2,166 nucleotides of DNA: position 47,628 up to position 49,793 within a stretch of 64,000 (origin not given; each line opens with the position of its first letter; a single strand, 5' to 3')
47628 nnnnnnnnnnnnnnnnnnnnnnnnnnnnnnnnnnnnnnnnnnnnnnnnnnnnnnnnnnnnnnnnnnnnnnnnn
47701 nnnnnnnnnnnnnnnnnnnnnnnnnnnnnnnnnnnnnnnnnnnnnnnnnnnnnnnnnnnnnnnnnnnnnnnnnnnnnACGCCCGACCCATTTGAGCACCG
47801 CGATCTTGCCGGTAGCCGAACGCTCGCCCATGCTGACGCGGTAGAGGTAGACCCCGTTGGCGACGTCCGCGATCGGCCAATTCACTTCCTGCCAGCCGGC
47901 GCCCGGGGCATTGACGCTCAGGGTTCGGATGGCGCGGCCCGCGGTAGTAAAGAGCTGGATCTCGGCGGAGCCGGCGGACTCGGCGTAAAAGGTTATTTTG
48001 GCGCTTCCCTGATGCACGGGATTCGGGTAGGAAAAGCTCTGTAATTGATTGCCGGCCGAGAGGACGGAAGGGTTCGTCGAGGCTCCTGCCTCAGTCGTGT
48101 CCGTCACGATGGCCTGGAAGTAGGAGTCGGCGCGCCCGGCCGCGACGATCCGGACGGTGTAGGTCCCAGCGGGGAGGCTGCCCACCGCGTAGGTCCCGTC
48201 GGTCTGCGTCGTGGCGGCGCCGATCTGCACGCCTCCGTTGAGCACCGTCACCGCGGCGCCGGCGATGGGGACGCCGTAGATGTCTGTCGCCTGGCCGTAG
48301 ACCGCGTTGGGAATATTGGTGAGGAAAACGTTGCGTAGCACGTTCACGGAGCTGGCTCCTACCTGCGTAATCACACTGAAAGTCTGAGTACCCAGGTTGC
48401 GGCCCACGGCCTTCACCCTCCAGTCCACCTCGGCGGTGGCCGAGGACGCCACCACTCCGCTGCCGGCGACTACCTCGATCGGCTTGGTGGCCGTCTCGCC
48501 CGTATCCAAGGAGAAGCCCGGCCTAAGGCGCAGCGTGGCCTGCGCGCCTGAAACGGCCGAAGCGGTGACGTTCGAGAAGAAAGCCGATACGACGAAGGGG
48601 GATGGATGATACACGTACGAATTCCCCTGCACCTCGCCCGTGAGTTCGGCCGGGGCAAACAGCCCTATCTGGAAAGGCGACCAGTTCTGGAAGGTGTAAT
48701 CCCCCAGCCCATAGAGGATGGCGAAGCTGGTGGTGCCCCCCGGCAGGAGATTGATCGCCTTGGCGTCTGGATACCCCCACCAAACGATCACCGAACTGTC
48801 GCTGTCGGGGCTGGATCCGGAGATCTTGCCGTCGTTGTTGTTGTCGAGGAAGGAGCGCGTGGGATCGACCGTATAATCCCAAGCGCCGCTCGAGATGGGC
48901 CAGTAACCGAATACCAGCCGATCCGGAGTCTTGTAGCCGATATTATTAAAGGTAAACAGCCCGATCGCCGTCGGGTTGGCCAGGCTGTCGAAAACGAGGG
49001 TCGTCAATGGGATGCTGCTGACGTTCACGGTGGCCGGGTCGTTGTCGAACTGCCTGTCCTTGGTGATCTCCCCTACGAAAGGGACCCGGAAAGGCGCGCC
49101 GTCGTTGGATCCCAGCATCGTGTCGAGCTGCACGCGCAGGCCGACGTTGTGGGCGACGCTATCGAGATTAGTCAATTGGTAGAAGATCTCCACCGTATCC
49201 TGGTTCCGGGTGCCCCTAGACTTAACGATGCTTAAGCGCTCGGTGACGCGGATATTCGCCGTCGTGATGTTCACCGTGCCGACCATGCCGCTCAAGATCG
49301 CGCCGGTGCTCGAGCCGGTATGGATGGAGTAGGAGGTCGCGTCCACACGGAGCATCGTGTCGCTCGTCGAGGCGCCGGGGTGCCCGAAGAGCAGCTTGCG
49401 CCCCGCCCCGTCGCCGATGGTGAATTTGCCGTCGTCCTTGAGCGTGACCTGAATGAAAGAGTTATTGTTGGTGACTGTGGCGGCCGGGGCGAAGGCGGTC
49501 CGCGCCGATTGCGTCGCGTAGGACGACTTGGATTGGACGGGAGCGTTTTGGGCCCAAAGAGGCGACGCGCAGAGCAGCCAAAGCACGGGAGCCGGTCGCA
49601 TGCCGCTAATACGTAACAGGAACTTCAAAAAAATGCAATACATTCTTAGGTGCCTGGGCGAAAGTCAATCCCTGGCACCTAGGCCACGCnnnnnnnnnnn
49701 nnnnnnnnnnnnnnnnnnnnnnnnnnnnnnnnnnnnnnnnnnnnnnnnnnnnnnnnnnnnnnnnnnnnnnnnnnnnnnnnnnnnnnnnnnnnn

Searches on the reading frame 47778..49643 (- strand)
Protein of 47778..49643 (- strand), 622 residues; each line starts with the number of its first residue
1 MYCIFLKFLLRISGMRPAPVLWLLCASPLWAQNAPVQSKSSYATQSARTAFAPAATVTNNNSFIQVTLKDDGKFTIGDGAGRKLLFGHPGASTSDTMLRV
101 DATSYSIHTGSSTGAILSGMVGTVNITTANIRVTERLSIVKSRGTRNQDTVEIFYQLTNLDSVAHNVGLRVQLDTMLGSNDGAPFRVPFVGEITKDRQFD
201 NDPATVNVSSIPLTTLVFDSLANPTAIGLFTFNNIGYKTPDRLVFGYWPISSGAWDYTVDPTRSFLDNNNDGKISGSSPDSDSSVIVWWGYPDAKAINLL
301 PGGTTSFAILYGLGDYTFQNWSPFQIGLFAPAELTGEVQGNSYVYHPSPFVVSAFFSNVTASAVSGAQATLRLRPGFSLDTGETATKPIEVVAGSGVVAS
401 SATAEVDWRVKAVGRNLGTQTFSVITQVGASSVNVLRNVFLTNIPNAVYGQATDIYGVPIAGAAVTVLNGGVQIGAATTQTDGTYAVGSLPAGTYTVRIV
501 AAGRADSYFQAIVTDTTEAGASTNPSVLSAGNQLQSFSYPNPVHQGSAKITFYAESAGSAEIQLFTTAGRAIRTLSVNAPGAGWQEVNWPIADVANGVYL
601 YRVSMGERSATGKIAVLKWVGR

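Call 38: search_protein_families(library=pfam, proteins=[window:47778-49643:-], max_evalue=0.00001)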
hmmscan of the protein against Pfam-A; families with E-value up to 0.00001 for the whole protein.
window:47778-49643:- (622 aa): 3 families
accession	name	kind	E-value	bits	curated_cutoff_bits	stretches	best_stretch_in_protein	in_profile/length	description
PF13620.12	CarboxypepD_reg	-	6e-09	36.6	32.3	1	448-513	2-68/82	Carboxypeptidase regulatory-like domain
PF18962.6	Por_Secre_tail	-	1e-07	32.6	27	0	539-616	2-75/75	Secretion system C-terminal sorting domain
PF13860.13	FlgD_ig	-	9.9e-06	25.9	27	0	544-604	6-74/79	FlgD Ig-like domain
